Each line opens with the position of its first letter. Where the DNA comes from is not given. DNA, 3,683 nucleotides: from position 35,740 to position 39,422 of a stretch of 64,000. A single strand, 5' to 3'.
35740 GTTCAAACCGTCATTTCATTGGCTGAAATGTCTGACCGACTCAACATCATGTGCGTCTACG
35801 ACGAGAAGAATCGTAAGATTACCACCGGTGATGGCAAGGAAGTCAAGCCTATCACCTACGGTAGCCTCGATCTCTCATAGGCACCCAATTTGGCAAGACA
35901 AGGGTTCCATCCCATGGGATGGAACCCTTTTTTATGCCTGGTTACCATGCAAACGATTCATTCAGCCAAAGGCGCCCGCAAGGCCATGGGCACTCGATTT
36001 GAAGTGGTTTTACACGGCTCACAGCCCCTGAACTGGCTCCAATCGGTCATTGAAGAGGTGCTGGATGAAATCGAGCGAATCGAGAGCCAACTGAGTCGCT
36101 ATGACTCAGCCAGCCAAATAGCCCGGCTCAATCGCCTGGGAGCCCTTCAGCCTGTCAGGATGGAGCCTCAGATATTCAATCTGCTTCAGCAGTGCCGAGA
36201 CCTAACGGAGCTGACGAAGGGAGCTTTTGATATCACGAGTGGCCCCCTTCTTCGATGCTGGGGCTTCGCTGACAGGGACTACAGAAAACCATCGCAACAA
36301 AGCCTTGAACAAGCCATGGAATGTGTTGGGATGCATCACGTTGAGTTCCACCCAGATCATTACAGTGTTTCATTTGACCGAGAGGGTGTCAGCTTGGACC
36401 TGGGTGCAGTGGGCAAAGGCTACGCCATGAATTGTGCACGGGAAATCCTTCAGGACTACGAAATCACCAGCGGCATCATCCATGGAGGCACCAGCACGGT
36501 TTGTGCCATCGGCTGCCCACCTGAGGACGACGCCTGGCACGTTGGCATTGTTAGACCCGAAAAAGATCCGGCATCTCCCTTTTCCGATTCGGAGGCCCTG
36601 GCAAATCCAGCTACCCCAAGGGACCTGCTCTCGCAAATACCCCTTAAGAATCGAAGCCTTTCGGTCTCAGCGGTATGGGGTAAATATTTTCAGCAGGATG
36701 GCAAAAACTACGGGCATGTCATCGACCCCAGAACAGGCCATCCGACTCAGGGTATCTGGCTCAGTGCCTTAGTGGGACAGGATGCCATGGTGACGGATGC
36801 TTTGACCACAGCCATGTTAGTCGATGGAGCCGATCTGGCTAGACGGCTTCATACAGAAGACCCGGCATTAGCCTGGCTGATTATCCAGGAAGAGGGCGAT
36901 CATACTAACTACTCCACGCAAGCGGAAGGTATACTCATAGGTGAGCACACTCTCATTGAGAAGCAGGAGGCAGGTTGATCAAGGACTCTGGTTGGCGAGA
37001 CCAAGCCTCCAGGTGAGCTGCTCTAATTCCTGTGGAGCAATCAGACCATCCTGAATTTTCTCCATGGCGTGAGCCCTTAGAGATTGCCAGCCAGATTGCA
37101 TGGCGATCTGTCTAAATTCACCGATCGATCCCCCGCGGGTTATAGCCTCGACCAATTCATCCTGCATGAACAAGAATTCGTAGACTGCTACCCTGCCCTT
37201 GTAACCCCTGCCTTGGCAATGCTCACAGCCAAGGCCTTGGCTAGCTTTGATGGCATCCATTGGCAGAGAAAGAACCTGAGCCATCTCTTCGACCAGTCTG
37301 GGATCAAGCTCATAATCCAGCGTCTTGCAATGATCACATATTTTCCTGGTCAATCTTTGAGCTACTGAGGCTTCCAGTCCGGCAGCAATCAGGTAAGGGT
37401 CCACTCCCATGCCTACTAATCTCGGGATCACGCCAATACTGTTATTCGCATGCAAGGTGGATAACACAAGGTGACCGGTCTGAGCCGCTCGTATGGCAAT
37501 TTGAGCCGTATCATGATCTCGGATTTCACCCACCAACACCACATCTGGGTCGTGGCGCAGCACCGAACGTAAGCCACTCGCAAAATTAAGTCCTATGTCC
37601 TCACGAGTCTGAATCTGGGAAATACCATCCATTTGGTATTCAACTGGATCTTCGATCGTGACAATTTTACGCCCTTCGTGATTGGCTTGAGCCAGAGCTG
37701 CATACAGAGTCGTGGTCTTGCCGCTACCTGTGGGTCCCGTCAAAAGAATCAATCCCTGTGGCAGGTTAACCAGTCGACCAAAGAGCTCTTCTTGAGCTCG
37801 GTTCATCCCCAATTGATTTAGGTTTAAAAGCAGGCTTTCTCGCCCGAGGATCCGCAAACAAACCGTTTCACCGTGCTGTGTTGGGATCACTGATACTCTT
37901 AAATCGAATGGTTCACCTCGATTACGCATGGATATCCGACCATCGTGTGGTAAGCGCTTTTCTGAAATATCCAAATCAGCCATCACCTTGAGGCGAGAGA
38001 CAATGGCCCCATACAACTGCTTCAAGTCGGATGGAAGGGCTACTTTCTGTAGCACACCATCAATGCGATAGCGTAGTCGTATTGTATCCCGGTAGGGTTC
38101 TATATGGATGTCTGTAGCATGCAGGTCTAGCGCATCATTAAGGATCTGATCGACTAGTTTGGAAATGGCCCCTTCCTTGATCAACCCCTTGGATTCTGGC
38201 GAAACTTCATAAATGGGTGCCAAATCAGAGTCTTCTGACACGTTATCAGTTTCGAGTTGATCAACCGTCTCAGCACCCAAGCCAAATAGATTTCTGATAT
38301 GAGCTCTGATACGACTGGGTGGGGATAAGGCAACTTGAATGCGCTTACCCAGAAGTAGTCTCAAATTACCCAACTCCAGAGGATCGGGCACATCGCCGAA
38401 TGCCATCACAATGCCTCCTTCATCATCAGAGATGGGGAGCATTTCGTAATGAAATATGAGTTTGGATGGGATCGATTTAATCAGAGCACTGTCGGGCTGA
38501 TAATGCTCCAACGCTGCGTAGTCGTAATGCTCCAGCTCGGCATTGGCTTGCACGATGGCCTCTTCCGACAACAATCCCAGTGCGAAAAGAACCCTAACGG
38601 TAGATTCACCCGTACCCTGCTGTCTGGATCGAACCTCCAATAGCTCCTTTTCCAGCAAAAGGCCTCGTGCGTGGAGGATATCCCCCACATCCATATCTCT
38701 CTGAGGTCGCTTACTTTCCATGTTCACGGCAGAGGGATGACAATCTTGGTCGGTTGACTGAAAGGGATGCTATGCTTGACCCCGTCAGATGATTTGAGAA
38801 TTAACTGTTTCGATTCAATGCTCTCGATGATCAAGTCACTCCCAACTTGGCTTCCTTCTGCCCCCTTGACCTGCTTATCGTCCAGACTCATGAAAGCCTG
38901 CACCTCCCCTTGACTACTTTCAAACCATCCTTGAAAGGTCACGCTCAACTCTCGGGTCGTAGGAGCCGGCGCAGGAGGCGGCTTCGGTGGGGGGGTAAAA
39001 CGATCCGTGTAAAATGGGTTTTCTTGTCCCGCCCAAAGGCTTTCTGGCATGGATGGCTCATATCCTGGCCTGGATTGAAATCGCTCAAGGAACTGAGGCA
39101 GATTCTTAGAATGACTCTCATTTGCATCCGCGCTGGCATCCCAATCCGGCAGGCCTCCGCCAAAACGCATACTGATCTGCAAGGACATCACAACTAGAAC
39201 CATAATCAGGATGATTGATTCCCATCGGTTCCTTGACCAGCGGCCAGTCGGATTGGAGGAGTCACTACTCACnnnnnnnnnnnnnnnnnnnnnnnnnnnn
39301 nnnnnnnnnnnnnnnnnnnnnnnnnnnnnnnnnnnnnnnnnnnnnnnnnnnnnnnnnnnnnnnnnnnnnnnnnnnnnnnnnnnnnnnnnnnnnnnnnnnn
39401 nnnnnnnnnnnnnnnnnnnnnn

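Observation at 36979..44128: Secretin-first, ATPase-last five-gene envelope machine with no pilin, peptidase or platform gene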

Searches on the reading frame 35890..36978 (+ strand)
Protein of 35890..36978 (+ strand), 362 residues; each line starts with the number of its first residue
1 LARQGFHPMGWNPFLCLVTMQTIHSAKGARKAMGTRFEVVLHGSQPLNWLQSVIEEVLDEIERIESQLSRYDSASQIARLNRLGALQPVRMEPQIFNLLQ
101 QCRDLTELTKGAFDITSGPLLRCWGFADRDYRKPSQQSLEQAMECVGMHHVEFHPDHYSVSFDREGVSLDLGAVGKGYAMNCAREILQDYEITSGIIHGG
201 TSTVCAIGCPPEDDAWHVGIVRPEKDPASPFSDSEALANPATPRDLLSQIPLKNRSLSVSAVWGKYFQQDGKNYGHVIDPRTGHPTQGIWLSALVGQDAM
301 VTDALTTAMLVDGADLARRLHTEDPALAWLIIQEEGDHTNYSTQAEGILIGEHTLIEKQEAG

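Call 79: search_protein_families(library=pfam, proteins=[window:35890-36978:+], max_evalue=0.00001)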
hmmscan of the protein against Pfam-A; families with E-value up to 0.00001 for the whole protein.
window:35890-36978:+ (362 aa): 1 family
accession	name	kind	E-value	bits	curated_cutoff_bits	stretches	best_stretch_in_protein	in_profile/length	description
PF02424.20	ApbE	-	1.9e-63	215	25.6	1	33-324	1-258/266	ApbE family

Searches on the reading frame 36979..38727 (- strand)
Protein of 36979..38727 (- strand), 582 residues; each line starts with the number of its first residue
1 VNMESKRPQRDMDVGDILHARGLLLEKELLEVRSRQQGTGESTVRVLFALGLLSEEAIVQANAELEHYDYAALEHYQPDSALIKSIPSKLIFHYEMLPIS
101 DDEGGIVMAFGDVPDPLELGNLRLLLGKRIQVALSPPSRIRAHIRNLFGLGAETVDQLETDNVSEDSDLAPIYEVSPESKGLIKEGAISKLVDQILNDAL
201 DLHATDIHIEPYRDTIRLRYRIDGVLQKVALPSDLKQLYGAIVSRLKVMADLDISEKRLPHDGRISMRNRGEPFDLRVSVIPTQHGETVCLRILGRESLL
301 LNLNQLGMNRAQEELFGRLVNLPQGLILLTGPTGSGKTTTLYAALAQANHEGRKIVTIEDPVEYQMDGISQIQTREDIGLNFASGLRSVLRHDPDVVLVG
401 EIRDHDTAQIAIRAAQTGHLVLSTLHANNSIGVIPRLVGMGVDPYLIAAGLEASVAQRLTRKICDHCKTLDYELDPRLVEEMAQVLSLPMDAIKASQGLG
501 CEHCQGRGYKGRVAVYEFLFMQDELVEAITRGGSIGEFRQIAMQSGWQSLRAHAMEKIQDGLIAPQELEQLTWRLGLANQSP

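Call 3: search_protein_families(library=pfam, proteins=[window:36979-38727:-], max_evalue=1)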
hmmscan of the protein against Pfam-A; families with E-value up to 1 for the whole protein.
window:36979-38727:- (582 aa): 30 families (the best 25 are shown)
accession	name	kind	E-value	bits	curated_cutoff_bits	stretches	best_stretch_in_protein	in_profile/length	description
PF00437.27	T2SSE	-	1.3e-124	416.1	24.9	1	185-568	5-368/370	Type II/IV secretion system protein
PF05157.20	MshEN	-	6.2e-12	45.8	23.1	1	68-151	3-87/90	MshEN domain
PF13604.12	AAA_30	-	2.9e-06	27.6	27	1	308-357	2-51/191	AAA domain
PF25199.1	nSTAND_NTPase5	-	8.5e-05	22.8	34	1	321-374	38-92/145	Novel STAND NTPase 5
PF13401.12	AAA_22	-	8.9e-05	23.2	27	1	324-364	5-45/130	AAA domain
PF20720.3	nSTAND3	-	0.00055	20.1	27.2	1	324-363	17-56/155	Novel STAND NTPase 3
PF13191.12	AAA_16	-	0.0011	19.9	32.6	1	325-364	25-63/167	AAA ATPase domain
PF02492.25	cobW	-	0.0022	18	20.7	1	327-368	3-44/180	CobW/HypB/UreG, nucleotide-binding domain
PF13476.12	AAA_23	-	0.0026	18.8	27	1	320-343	15-38/201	AAA domain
PF13555.12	AAA_29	-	0.0067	16.6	27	1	324-343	22-41/61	P-loop containing region of AAA domain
PF04851.21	ResIII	-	0.02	15.2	22.5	1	309-357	5-58/164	Type III restriction enzyme, res subunit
PF13245.12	AAA_19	-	0.024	15.3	25.1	1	322-355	9-44/134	AAA domain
PF13086.12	AAA_11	-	0.058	13.6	27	1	308-349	2-42/257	AAA domain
PF00448.28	SRP54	-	0.06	13.4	22.7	1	326-356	3-33/196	SRP54-type protein, GTPase domain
PF00005.33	ABC_tran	-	0.061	14.4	25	1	326-375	13-58/137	ABC transporter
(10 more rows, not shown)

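Call 4: search_protein_families(library=ncbifam, proteins=[window:36979-38727:-], max_evalue=1)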
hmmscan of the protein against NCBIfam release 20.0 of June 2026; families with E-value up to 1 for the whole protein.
window:36979-38727:- (582 aa): 36 families (the best 25 are shown)
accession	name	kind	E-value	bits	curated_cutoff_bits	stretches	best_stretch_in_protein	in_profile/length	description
TIGR02538.1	type_IV_pilB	equivalog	1.3e-155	519.2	675.65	1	15-572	3-562/564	type IV-A pilus assembly ATPase PilB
TIGR02533.1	type_II_gspE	equivalog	2.4e-151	504.7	630.25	1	84-571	2-485/486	type II secretion system ATPase GspE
NF007755.0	PRK10436.1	equivalog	6.6e-124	414.1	617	1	90-571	13-458/465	type II secretion system protein GspE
NF053534.1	T4PilAsmATPsTfpB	equivalog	5.7e-118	394.8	850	1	125-568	137-578/584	type IV pilus assembly ATPase TfpB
NF041000.1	ATPase_ComGA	equivalog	2.3e-73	246.5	300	1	194-460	2-265/267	competence type IV pilus ATPase ComGA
TIGR01420.1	pilT_fam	subfamily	1.1e-51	176.1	319.1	1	192-462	2-270/343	PilT/PilU family type 4a pilus ATPase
TIGR02525.1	plasmid_TraJ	equivalog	1.7e-28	99.7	368.3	1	269-440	95-272/372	plasmid transfer ATPase TraJ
TIGR02524.1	dot_icm_DotB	equivalog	8.3e-21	74.6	463.3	1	323-439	133-258/358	Dot/Icm type IV secretion system ATPase DotB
NF058587.1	archaellum_moto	equivalog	1.1e-19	70.6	550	1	327-440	278-396/527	archaellum flagellar ATPase motor FlaI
TIGR02782.1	TrbB_P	equivalog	1.8e-16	60.3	304.55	1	310-438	123-253/303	P-type conjugative transfer ATPase TrbB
TIGR03819.1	heli_sec_ATPase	hypoth_equivalog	9.4e-16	57.9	373.15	1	282-456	135-316/340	TadA family conjugal transfer-associated ATPase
TIGR02788.1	VirB11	equivalog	2.4e-14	53.1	249.95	1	324-465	144-289/308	P-type DNA transfer ATPase VirB11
NF010469.0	PRK13894.1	subfamily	2e-13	50.4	508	1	308-437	134-264/320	conjugal transfer ATPase TrbB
NF008411.1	PRK11234.1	equivalog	5.6e-12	44.8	1170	1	9-150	479-619/723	cyclic di-3',5'-guanylate-activated glycosyltransferase NfrB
NF053672.1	bindosome_BasE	exception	5.2e-11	42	1000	1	327-440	273-391/512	bindosome assembly system ATPase subunit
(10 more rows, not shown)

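Call 77: search_solved_structures(query=window:36979-38727:-, max_evalue=1e-40)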
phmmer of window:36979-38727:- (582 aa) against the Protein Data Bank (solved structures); distinct sequences matched with E-value up to 1e-40: 12.
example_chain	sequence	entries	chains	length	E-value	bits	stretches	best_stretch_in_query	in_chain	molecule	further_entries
5zfr_A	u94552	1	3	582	1.6e-117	396.7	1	5-571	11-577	Type IV pilus biogenesis ATPase PilB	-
6olj_C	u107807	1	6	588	6e-116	391.5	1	14-571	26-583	Type IV pilus biogenesis ATPase PilB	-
5tsg_B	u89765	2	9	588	1.3e-115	390.4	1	14-571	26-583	Type IV pilus biogenesis ATPase PilB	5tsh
3jc8_Ba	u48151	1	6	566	3.9e-114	385.5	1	14-567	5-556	Type IV-A pilus assembly ATPase PilB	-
6f8l_G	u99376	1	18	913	1e-105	357.8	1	10-568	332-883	Type IV pilus assembly protein PilF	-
4pht_A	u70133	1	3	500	7.1e-103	348.4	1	158-572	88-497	General secretory pathway protein E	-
1p9r_A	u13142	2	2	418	4.1e-102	345.8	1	166-568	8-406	General secretion pathway protein E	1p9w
4kss_A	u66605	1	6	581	6.2e-102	345.3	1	176-576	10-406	Type II secretion system protein E, hemolysin-coregulated protein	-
4ksr_A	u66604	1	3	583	6.3e-102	345.2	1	176-578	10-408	Type II secretion system protein E, Hemolysin-coregulated protein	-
5oiu_A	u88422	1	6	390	2.2e-92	313.7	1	184-567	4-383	Type IV pilus assembly protein PilF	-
5it5_F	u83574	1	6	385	1.1e-91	311.4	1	187-567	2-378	ATP binding motif-containing protein PilF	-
6ejf_A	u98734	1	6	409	1.1e-91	311.4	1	187-568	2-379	Type IV pilus assembly protein PilF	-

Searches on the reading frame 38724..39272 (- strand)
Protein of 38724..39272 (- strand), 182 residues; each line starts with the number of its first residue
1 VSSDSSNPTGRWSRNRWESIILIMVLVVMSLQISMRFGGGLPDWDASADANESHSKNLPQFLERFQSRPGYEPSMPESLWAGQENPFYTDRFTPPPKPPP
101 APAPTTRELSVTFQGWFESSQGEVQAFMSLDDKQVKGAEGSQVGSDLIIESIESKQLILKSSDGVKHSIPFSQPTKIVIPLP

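Call 3: search_protein_families(library=pfam, proteins=[window:38724-39272:-], max_evalue=1)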
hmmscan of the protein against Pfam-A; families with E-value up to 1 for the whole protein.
window:38724-39272:- (182 aa): 0 families

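Call 4: search_protein_families(library=ncbifam, proteins=[window:38724-39272:-], max_evalue=1)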
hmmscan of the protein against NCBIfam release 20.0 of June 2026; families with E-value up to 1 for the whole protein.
window:38724-39272:- (182 aa): 0 families

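Call 8: search_solved_structures(query=window:38724-39272:-, max_evalue=10)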
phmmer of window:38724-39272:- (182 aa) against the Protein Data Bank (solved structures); distinct sequences matched with E-value up to 10: 3.
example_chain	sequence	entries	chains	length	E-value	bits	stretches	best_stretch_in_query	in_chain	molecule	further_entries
6kac_Y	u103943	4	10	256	1.1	12.4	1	64-96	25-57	Chlorophyll a-b binding protein, chloroplastic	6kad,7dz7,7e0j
3clx_D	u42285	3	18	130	1.3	12.2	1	36-60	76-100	Baculoviral IAP repeat-containing protein 4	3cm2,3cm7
6ey2_A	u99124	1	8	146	1.6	11.9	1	36-60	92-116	E3 ubiquitin-protein ligase XIAP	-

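Call 33: search_solved_structures(query=A5, max_evalue=10)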
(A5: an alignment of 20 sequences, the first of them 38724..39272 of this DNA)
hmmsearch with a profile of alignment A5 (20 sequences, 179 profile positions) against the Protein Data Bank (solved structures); distinct sequences matched with E-value up to 10: 1.
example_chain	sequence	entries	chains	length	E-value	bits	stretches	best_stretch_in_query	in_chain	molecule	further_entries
1pk8_A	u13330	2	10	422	1.5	11.6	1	74-100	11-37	rat synapsin I | Synapsin I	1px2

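Call 35: search_protein_families(library=pfam, alignment_id=A5, max_evalue=5)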
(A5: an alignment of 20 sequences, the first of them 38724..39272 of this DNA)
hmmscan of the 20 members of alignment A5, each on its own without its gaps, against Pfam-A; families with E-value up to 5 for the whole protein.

A. member 1, window:38724-39272:- (182 aa): 0 families

B. families by the number of members that match (of 20 scanned): 6 families
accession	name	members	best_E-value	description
PF12911.12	OppC_N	1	0.0071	N-terminal TM domain of oligopeptide transport permease C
PF22287.2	TraI-like_C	1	0.064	TraI-like C-terminal domain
PF11200.13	DUF2981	1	0.11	Protein of unknown function (DUF2981)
PF17988.6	VEGFR-2_TMD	1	0.14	VEGFR-2 Transmembrane domain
PF23472.1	LysM2_CERK1_LYK3_4_5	1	0.2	LYK3/4/5 LysM2 domain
PF18613.6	TrkA_TMD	1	0.63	Tyrosine kinase receptor A trans-membrane domain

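Call 44: find_homologous_proteins(query=A5, max_evalue=0.001)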
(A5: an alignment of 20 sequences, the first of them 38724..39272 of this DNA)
Query A5 (20 sequences) (182 aa, profile of the alignment): 71 proteins with E <= 0.001 among 5011 candidates.
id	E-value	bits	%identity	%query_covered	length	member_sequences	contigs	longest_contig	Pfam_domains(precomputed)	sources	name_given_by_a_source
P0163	3.9e-63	230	31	52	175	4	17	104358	-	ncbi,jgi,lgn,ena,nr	ncbi:MAG TPA: hypothetical protein PKX23_17780 [Verrucomicrobiota bacterium]|jgi:hypothetical protei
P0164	3.3e-62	227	23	52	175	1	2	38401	-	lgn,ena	-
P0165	2.3e-61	224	30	53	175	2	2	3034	-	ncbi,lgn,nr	ncbi:MAG TPA: hypothetical protein VNZ22_10455 [Bacillota bacterium]|nr:hypothetical protein [Bacill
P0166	1.6e-60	222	30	80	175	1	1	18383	-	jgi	jgi:hypothetical protein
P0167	8.4e-60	219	26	92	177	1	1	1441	-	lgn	-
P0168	1.2e-59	219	28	53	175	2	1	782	-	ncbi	-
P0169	2.8e-59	218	30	53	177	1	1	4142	-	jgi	jgi:hypothetical protein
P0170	3.6e-59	217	27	93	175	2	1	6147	-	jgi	jgi:hypothetical protein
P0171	4.5e-59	217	24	53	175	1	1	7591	-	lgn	-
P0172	5.4e-59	217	18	42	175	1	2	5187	-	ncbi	-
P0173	2.5e-58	215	28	60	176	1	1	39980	-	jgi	jgi:hypothetical protein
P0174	3.0e-58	214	28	92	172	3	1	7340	-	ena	-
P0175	3.3e-58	214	32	58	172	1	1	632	-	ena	-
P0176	5.7e-58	213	28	92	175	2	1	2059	-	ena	-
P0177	1.2e-57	212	30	94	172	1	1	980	-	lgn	-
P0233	4.8e-4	38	-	-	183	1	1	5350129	-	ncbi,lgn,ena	-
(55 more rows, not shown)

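Call 49: find_encoding_contigs(protein=P0233, flank=10000, max_places=2)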
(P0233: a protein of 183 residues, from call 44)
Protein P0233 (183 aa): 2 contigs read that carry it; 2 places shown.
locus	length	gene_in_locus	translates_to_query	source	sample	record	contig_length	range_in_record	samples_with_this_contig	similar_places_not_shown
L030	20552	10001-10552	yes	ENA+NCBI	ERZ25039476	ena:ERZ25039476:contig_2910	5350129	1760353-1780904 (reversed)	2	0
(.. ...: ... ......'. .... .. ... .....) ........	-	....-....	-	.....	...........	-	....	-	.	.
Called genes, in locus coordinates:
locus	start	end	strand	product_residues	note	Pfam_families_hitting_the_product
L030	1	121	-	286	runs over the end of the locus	PF01476:LysM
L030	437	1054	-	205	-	-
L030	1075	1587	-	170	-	-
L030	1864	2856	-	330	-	PF00171:Aldedh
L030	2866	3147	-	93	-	PF00936:BMC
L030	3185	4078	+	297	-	-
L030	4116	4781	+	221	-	PF01464:SLT, PF27553:SLT_superhelical (weak)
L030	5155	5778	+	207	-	PF00482:T2SSF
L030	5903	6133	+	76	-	PF00482:T2SSF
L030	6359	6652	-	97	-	-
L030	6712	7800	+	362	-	PF00437:T2SSE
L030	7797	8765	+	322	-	PF11104:PilM_2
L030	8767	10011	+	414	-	-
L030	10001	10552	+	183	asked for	-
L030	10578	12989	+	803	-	PF00515:TPR_1 (faint), PF07719:TPR_2 (faint), PF13414:TPR_11 (faint), PF03958:Secretin_N (faint), PF00263:Secretin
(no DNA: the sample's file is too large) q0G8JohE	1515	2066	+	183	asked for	-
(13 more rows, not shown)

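Call 53: predict_structure(alignment_id=A7)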
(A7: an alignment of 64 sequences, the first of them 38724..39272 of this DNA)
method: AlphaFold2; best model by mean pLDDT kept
length: 182 residues; sequences in the alignment: 64
mean_pLDDT: 81.4   pTM: 0.49
mean pLDDT of the five models: 81.4, 81.3, 80.8, 80.3, 80.1
residues with pLDDT >= 90: 88; 70-90: 35; 50-70: 54; < 50: 5
segments of 3 or more residues with pLDDT < 50: 52-54
pLDDT, mean of each block of 10 residues (from residue 1): 71 78 96 80 58 50 59 56 66 84 91 97 97 97 95 98 96 96 78
secondary structure, 60 per line:
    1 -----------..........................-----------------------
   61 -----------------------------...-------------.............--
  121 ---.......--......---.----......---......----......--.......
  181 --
elements in order: H12-37 E106-118 E124-130 E133-138 E147-152 E156-161 E166-171 E174-180

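Call 74: search_protein_families(library=ncbifam, alignment_id=A7, max_evalue=1)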
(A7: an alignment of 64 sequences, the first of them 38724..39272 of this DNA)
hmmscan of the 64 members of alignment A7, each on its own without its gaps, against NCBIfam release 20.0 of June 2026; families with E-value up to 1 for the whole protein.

A. member 1, window:38724-39272:- (182 aa): 0 families

B. families by the number of members that match (of 64 scanned): 12 families
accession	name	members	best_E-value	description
NF041515.1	GspC_delta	2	0.011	type II secretion system protein GspC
NF004692.0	PRK06032.1-3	2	0.067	flagellar assembly protein H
NF040983.1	BimA_second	2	0.17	trimeric autotransporter actin-nucleating factor BimA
NF008084.0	PRK10819.1-5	1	0.0064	TonB system transport protein TonB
TIGR04086.1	TIGR04086_membr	1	0.032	TIGR04086 family membrane protein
TIGR01713.1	typeII_sec_gspC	1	0.032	type II secretion system protein GspC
TIGR04237.1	seadorna_VP9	1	0.035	seadornavirus/coltivirus VP9 protein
NF046088.1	anchor_EppA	1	0.053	EPS-associated small membrane protein EppA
NF038083.1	CU044_5270_fam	1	0.054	CU044_5270 family protein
NF009312.0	PRK12672.1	1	0.087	putative monovalent cation/H+ antiporter subunit G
NF010457.0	PRK13883.1-4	1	0.21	conjugal transfer protein TrbH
NF011131.0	PRK14553.2-4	1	0.21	ribosomal-processing cysteine protease Prp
